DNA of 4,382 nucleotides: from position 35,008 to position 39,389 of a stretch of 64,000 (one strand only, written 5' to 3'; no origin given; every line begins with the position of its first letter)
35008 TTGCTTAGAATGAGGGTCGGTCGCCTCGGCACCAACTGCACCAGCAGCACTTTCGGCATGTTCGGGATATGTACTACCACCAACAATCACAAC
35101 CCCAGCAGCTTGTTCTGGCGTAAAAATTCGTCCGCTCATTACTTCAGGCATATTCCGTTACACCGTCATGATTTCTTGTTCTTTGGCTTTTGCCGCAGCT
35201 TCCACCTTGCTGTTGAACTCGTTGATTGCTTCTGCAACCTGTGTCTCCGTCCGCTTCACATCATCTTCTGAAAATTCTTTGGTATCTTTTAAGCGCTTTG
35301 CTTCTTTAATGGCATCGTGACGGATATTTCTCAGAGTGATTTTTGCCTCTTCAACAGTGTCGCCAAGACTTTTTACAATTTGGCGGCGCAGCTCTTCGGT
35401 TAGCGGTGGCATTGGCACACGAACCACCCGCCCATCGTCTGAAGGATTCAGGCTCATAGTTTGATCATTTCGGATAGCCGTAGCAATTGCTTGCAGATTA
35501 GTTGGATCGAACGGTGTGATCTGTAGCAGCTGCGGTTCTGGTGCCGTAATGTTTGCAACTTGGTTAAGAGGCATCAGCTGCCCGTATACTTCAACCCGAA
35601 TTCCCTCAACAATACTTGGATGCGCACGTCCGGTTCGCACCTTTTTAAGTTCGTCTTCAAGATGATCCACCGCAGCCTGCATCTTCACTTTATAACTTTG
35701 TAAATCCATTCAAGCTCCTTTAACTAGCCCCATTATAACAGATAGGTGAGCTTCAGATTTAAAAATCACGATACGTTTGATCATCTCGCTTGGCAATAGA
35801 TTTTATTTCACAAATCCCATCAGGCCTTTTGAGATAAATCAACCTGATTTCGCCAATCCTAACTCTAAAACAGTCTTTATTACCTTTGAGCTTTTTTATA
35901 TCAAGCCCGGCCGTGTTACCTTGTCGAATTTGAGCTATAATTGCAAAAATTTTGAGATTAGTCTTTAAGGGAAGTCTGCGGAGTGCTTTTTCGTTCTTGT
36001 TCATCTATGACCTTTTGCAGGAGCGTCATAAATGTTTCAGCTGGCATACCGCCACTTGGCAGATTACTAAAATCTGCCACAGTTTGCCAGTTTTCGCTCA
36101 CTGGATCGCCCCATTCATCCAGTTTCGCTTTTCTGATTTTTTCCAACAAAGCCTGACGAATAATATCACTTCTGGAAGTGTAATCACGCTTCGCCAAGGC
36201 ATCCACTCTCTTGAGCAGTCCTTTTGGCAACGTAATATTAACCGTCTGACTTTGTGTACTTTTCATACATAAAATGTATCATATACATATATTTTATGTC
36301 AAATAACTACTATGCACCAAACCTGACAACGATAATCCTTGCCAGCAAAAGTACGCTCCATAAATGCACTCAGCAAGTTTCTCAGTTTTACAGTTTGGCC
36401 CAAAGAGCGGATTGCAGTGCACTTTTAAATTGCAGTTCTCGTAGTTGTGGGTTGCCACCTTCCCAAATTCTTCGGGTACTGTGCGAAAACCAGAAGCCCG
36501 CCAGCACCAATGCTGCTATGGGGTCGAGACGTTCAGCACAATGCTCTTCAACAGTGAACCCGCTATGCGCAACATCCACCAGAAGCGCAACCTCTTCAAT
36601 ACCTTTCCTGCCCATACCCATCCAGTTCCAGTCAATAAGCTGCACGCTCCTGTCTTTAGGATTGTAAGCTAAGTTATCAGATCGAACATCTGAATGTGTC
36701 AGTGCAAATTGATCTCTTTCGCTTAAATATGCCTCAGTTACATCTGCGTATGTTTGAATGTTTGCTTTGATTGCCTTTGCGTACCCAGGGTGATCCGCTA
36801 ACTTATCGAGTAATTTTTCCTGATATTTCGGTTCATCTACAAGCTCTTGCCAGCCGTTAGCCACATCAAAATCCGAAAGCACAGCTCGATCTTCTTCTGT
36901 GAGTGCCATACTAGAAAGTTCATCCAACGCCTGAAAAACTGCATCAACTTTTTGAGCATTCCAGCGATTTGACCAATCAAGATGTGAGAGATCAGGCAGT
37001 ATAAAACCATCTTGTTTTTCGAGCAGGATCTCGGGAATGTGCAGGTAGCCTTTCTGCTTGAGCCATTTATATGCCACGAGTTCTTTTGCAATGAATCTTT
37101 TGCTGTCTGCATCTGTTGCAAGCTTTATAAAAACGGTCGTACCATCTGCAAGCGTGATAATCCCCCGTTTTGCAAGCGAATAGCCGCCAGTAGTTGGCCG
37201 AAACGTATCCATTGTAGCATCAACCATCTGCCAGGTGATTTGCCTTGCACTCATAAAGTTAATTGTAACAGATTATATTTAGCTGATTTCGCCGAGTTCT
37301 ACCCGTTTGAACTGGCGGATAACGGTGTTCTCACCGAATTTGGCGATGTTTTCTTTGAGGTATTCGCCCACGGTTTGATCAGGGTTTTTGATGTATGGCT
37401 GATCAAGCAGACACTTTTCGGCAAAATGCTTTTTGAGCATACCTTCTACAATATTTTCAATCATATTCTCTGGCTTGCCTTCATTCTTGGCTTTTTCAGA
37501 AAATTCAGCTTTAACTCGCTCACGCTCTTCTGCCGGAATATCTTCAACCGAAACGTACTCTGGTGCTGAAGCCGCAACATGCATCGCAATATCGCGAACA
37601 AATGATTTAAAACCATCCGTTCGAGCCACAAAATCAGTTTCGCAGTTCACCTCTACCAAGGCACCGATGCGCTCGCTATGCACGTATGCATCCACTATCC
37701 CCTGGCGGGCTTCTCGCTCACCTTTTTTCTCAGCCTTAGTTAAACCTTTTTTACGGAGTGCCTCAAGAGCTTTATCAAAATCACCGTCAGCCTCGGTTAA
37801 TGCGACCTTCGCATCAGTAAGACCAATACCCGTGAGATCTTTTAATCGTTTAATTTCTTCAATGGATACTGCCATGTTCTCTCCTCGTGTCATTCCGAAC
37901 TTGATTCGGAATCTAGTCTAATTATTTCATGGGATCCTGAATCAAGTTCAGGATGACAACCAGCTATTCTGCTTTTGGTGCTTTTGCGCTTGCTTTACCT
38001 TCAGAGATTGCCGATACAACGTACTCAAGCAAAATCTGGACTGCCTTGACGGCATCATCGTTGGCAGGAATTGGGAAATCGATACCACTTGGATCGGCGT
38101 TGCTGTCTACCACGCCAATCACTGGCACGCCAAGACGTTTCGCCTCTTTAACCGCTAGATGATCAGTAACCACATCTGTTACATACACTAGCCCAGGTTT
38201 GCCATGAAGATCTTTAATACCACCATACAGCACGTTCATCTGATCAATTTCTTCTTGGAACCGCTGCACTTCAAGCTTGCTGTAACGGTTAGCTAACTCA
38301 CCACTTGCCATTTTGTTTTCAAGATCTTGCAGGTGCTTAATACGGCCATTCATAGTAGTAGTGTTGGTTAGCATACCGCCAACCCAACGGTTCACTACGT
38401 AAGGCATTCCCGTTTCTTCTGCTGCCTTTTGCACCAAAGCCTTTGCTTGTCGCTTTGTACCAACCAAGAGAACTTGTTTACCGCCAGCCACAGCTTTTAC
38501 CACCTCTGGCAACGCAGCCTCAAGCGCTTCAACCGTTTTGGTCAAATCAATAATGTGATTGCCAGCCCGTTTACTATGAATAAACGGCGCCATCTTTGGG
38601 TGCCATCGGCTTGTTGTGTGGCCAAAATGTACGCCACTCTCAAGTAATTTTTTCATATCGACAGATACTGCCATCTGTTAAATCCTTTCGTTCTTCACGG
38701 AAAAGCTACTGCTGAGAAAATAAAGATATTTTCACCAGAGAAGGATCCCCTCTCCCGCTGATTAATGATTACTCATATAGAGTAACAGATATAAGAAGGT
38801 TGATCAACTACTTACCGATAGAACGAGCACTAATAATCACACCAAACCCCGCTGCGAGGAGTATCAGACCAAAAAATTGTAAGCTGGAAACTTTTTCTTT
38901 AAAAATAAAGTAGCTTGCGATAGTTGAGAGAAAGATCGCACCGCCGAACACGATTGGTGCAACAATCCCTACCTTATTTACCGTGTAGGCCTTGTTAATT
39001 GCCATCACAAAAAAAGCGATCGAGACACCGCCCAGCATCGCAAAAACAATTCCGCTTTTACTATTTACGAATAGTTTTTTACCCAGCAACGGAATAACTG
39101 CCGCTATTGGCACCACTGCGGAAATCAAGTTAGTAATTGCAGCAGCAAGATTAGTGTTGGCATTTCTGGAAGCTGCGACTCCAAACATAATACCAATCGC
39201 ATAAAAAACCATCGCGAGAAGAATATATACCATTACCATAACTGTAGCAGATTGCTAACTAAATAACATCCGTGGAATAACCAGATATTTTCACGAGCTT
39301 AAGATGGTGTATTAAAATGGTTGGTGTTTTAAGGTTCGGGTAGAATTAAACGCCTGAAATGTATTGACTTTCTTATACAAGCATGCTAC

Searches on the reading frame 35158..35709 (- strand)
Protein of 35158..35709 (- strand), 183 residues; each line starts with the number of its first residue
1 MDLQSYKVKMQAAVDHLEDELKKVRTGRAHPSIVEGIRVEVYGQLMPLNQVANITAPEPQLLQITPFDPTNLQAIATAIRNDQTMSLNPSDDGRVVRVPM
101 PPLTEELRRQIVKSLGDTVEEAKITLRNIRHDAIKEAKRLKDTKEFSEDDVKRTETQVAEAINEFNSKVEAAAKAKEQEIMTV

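Call 9: search_protein_families(library=pfam, proteins=[window:35158-35709:-])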
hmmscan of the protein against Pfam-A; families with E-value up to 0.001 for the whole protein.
window:35158-35709:- (183 aa): 1 family
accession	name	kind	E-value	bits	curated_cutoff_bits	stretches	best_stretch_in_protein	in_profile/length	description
PF01765.24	RRF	-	1.8e-55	187.7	29.7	1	17-181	1-164/164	Ribosome recycling factor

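Call 10: search_protein_families(library=ncbifam, proteins=[window:35158-35709:-])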
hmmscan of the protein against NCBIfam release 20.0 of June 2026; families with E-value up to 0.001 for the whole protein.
window:35158-35709:- (183 aa): 1 family
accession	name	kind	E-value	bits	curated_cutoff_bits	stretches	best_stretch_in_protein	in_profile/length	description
TIGR00496.1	frr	equivalog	1e-49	168.6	149.1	1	7-183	1-176/176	ribosome recycling factor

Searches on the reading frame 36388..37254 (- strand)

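Call 9: search_protein_families(library=pfam, proteins=[window:36388-37254:-])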
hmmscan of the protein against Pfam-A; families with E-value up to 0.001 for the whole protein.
window:36388-37254:- (288 aa): 2 families
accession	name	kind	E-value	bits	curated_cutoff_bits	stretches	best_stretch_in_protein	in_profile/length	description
PF01636.29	APH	-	4.4e-05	23.8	23.2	1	33-215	17-200/239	Phosphotransferase enzyme family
PF01633.27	Choline_kinase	-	0.00069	19.5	29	1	131-218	116-197/300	Choline/ethanolamine kinase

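Call 10: search_protein_families(library=ncbifam, proteins=[window:36388-37254:-])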
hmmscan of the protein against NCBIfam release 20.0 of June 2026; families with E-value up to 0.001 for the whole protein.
window:36388-37254:- (288 aa): 0 families

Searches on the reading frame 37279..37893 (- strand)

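Call 9: search_protein_families(library=pfam, proteins=[window:37279-37893:-])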
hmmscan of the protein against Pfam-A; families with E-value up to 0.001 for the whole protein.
window:37279-37893:- (204 aa): 1 family
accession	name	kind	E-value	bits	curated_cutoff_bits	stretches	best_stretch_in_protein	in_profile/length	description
PF00889.24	EF_TS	-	7.8e-38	130.6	27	1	61-202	76-204/204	Elongation factor TS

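Call 10: search_protein_families(library=ncbifam, proteins=[window:37279-37893:-])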
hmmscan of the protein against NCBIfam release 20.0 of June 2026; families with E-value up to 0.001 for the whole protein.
window:37279-37893:- (204 aa): 1 family
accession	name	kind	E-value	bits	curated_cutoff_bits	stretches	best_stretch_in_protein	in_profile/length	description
TIGR00116.1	tsf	equivalog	5.4e-54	183.4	104.05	2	7-99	2-93/293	translation elongation factor Ts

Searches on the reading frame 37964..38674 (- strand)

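Call 9: search_protein_families(library=pfam, proteins=[window:37964-38674:-])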
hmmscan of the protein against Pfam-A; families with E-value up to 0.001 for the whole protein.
window:37964-38674:- (236 aa): 2 families
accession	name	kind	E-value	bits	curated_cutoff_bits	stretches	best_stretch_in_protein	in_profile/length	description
PF00318.25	Ribosomal_S2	-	3.7e-78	262.1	26.1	1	10-226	1-216/216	Ribosomal protein S2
PF15698.10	Phosphatase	-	1.6e-05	24.7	28.4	1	35-194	66-216/256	Phosphatase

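Call 10: search_protein_families(library=ncbifam, proteins=[window:37964-38674:-])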
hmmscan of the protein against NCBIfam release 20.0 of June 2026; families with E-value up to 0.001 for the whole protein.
window:37964-38674:- (236 aa): 4 families
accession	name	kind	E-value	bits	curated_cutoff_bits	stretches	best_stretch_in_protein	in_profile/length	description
TIGR01011.1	rpsB_bact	equivalog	1.2e-79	266.7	76.3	1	5-228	2-224/225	30S ribosomal protein S2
NF008966.0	PRK12311.1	equivalog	2.3e-69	234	526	1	4-231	5-230/334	30S ribosomal protein S2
NF051451.1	30S_S2_sunset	exception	3.5e-65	220.6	710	1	1-231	1-230/382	30S ribosomal protein S2, sunset domain variant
TIGR01012.1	uS2_euk_arch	equivalog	4.1e-23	81.9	211.5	2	159-215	108-164/196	30S ribosomal protein S2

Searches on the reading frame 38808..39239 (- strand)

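Call 9: search_protein_families(library=pfam, proteins=[window:38808-39239:-])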
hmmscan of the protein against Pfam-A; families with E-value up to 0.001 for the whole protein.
window:38808-39239:- (143 aa): 1 family
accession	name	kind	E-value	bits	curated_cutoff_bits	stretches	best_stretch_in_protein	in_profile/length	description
PF00892.27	EamA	-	4.4e-07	30.7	28.2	1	3-136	4-134/135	EamA-like transporter family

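Call 10: search_protein_families(library=ncbifam, proteins=[window:38808-39239:-])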
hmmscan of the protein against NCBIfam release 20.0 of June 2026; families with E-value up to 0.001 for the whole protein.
window:38808-39239:- (143 aa): 1 family
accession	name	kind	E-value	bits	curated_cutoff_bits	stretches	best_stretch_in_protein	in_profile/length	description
TIGR03340.1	phn_DUF6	hypoth_equivalog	0.00012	21.8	288.15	1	64-136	63-134/281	phosphonate utilization associated putative membrane protein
